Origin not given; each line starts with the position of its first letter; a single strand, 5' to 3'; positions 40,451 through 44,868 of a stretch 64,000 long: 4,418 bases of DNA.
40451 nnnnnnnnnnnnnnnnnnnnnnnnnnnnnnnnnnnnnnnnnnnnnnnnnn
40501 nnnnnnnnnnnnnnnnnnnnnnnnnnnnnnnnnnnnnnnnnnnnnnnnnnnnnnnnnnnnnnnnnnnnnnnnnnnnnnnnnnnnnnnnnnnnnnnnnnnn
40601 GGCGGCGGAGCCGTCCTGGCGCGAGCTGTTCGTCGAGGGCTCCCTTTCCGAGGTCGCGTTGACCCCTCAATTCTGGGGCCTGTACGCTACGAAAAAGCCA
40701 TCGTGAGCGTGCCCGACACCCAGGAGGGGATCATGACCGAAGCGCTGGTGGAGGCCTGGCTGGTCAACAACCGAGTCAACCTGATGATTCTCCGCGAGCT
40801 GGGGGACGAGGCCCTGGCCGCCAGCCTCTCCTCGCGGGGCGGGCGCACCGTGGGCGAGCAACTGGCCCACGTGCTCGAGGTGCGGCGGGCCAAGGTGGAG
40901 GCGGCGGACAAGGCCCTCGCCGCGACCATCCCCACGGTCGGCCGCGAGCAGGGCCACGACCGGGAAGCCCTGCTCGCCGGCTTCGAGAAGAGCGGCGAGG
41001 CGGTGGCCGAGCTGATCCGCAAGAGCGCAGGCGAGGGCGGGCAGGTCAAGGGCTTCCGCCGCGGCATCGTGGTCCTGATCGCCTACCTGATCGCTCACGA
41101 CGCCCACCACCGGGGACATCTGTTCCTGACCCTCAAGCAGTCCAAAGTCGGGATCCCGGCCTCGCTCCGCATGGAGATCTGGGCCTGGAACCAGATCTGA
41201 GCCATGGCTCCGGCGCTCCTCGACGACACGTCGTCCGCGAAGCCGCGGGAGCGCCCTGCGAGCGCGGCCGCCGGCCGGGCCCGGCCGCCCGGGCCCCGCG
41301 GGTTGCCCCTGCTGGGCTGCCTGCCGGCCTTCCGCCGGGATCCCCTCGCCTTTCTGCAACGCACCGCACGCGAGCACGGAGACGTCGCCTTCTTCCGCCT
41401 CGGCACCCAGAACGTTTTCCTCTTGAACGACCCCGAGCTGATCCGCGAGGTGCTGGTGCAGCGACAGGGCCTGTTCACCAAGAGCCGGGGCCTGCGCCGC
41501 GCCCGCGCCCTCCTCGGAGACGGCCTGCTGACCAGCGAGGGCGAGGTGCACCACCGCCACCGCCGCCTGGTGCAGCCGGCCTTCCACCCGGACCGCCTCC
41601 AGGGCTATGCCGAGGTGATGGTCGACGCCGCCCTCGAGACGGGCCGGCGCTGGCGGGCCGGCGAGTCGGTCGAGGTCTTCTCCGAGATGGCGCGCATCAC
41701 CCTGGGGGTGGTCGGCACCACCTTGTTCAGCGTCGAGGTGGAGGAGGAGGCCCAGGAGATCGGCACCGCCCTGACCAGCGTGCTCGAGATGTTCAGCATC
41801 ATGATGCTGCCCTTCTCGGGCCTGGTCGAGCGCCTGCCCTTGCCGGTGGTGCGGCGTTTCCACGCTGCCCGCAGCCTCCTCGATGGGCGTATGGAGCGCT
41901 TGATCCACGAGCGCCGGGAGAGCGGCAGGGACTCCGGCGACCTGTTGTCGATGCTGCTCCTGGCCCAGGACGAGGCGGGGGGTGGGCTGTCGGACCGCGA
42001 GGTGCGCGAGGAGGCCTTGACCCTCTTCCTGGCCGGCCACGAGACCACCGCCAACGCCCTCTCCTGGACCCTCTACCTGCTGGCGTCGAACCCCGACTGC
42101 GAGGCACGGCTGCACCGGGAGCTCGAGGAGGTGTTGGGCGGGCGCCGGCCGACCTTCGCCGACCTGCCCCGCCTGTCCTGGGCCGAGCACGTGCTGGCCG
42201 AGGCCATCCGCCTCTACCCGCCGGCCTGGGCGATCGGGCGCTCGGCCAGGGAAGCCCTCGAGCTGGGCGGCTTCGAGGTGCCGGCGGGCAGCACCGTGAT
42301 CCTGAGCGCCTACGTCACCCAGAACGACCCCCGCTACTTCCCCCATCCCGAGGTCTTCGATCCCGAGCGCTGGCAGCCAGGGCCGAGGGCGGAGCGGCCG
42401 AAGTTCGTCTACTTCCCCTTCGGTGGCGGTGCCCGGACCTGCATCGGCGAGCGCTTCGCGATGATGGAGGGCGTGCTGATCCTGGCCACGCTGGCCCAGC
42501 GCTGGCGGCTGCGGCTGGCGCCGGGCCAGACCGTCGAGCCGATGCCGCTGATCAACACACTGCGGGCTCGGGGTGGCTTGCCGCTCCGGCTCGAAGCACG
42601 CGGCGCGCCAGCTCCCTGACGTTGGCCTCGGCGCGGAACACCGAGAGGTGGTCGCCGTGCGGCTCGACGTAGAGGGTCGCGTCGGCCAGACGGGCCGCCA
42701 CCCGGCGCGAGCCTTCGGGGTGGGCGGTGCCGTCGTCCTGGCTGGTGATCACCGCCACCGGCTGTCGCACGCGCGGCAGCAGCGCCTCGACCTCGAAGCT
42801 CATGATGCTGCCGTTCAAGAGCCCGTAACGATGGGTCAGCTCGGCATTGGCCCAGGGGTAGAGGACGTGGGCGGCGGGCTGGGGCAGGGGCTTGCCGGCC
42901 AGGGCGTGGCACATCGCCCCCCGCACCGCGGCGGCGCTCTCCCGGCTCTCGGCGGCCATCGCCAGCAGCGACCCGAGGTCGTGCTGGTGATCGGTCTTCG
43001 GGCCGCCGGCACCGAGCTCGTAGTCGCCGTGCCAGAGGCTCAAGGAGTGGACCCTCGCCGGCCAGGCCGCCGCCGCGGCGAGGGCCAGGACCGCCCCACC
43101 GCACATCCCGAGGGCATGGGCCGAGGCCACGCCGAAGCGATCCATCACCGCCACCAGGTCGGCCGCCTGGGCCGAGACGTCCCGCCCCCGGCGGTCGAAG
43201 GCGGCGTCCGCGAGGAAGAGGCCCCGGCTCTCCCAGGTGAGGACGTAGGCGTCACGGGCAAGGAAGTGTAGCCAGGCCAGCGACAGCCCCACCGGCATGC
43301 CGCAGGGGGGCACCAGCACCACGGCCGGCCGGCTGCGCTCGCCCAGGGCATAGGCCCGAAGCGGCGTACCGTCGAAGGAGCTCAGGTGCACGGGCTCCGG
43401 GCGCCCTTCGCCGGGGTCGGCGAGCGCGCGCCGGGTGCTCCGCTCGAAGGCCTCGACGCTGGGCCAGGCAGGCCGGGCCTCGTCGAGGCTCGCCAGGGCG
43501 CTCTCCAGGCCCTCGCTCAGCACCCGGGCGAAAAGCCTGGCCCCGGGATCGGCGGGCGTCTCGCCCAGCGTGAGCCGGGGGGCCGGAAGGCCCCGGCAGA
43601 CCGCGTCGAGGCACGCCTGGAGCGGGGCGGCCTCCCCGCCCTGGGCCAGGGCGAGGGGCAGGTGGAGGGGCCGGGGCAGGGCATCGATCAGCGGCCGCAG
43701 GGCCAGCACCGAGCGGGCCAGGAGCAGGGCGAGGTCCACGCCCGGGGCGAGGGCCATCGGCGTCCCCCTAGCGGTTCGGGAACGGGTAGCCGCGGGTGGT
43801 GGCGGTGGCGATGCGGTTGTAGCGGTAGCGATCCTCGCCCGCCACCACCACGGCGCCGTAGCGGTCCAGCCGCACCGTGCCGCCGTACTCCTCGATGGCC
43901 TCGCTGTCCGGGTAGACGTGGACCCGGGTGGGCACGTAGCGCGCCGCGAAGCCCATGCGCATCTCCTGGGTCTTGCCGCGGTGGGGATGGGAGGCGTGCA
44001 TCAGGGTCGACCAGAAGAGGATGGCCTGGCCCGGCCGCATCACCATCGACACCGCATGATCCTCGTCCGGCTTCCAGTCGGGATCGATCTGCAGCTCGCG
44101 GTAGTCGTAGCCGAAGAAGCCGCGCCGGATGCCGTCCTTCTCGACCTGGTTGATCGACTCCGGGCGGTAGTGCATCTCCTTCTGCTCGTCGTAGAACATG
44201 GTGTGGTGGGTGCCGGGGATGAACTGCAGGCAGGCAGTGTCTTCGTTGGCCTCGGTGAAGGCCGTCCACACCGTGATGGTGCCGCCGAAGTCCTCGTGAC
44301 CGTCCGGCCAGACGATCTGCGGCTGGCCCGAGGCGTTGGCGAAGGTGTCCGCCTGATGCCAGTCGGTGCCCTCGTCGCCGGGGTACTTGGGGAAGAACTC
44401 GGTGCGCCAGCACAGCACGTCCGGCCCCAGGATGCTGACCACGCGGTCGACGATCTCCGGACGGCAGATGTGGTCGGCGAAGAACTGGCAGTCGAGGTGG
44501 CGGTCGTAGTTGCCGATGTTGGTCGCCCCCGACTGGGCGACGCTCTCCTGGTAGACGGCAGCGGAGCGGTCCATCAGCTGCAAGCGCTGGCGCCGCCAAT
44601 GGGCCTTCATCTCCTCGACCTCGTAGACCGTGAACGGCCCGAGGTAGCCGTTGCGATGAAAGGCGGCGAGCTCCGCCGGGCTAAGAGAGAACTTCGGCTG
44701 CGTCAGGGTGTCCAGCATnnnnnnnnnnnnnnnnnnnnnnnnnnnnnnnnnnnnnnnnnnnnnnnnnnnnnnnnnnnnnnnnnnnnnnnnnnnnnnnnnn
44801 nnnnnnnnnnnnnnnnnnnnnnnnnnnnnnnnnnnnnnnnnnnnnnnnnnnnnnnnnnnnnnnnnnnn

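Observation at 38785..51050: Conserved palindromic operator at three cluster promoters, probably the binding site of the cluster Crp/Fnr regulator (including autoregulation)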

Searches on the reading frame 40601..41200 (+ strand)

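Call 11: search_protein_families(library=pfam, proteins=[window:40601-41200:+])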
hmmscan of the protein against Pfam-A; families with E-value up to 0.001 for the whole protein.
window:40601-41200:+ (199 aa): 2 families
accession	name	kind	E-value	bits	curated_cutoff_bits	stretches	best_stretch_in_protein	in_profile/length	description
PF05163.17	DinB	-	2e-07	31.5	23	1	48-180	7-144/165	DinB family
PF12867.12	DinB_2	-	0.00019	22.3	24.8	1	61-173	10-127/128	DinB superfamily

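Call 80: search_protein_families(library=ncbifam, proteins=[window:40703-41197:+], max_evalue=0.00001)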
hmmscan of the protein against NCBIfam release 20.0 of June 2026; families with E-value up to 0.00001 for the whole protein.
window:40703-41197:+ (165 aa): 0 families

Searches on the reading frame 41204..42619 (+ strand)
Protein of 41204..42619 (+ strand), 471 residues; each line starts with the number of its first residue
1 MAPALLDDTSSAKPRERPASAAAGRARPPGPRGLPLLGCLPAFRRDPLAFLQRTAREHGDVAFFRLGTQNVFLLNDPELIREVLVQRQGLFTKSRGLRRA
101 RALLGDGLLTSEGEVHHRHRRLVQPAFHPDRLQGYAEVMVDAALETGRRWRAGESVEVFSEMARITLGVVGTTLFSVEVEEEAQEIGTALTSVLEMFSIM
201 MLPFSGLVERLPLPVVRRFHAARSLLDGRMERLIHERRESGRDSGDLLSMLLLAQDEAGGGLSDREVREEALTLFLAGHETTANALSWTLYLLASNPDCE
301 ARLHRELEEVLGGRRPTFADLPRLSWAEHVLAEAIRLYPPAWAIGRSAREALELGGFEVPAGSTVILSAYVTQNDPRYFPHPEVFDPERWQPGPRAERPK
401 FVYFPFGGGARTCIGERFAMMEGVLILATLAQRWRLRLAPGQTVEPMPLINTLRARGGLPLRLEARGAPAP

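Call 11: search_protein_families(library=pfam, proteins=[window:41204-42619:+])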
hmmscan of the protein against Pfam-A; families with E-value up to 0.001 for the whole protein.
window:41204-42619:+ (471 aa): 1 family
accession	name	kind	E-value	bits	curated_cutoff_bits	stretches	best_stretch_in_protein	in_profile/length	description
PF00067.27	p450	-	2.5e-91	307.2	22.8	1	28-447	1-445/462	Cytochrome P450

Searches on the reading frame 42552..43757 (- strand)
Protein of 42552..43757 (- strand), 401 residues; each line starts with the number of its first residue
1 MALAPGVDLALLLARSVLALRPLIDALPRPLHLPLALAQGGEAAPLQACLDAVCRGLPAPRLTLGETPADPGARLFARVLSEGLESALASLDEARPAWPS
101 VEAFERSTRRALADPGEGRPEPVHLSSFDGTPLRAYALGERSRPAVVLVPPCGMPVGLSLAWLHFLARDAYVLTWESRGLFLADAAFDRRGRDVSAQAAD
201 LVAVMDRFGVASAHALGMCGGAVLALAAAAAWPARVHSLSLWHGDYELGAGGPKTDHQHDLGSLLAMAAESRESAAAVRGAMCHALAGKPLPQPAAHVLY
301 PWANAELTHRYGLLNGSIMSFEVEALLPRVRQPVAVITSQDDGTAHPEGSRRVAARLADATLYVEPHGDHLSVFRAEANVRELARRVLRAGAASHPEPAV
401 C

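Call 11: search_protein_families(library=pfam, proteins=[window:42552-43757:-])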
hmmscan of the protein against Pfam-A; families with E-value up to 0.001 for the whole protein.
window:42552-43757:- (401 aa): 1 family
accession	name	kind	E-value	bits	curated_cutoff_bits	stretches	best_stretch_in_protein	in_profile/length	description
PF00561.26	Abhydrolase_1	-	1.5e-06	28.5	25.8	1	196-374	54-242/245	alpha/beta hydrolase fold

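Call 80: search_protein_families(library=ncbifam, proteins=[window:42552-43754:-], max_evalue=0.00001)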
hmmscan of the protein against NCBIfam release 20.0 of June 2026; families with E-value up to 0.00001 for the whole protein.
window:42552-43754:- (400 aa): 3 families
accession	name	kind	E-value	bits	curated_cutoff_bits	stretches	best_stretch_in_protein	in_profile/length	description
NF051488.1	bifunc_PcaDC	exception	4.7e-16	58.9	390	1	138-389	8-252/375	bifunctional 3-oxoadipate enol-lactonase/4-carboxymuconolactone decarboxylase PcaDC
TIGR02427.1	protocat_pcaD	equivalog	3.4e-12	46.3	255.85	1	139-241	9-110/251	3-oxoadipate enol-lactonase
TIGR03611.1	RutD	equivalog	9.9e-11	41.5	238.5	0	142-240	13-110/258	pyrimidine utilization protein D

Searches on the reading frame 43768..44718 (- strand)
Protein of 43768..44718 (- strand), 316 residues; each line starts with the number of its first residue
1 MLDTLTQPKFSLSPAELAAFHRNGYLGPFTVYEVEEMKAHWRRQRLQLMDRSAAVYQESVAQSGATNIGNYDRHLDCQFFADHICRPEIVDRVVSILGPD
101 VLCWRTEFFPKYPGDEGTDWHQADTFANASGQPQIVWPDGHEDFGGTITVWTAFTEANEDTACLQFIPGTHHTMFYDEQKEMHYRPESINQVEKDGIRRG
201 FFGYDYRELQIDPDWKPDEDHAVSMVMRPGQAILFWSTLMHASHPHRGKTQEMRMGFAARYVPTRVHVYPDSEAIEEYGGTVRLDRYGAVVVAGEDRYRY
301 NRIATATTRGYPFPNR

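Call 11: search_protein_families(library=pfam, proteins=[window:43768-44718:-])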
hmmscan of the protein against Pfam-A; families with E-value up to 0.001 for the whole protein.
window:43768-44718:- (316 aa): 1 family
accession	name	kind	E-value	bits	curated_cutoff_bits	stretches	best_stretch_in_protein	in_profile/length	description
PF05721.19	PhyH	-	4.8e-37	128.8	22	1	20-249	1-208/213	Phytanoyl-CoA dioxygenase (PhyH)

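Call 69: search_solved_structures(query=window:43768-44715:-, max_evalue=0.001, show_alignments=2)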
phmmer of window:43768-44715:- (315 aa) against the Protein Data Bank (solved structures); distinct sequences matched with E-value up to 0.001: 3.
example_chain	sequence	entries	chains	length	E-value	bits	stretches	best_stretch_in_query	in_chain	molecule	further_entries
2fct_A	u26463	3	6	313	1.9e-148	497.3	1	7-312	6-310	syringomycin biosynthesis enzyme 2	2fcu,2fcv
3gja_A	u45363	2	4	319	1.1e-128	432.3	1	6-313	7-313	CytC3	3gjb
6zyk_A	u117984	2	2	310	3.2e-08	36.4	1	78-266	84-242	Monooxygenase | Uncharacterized protein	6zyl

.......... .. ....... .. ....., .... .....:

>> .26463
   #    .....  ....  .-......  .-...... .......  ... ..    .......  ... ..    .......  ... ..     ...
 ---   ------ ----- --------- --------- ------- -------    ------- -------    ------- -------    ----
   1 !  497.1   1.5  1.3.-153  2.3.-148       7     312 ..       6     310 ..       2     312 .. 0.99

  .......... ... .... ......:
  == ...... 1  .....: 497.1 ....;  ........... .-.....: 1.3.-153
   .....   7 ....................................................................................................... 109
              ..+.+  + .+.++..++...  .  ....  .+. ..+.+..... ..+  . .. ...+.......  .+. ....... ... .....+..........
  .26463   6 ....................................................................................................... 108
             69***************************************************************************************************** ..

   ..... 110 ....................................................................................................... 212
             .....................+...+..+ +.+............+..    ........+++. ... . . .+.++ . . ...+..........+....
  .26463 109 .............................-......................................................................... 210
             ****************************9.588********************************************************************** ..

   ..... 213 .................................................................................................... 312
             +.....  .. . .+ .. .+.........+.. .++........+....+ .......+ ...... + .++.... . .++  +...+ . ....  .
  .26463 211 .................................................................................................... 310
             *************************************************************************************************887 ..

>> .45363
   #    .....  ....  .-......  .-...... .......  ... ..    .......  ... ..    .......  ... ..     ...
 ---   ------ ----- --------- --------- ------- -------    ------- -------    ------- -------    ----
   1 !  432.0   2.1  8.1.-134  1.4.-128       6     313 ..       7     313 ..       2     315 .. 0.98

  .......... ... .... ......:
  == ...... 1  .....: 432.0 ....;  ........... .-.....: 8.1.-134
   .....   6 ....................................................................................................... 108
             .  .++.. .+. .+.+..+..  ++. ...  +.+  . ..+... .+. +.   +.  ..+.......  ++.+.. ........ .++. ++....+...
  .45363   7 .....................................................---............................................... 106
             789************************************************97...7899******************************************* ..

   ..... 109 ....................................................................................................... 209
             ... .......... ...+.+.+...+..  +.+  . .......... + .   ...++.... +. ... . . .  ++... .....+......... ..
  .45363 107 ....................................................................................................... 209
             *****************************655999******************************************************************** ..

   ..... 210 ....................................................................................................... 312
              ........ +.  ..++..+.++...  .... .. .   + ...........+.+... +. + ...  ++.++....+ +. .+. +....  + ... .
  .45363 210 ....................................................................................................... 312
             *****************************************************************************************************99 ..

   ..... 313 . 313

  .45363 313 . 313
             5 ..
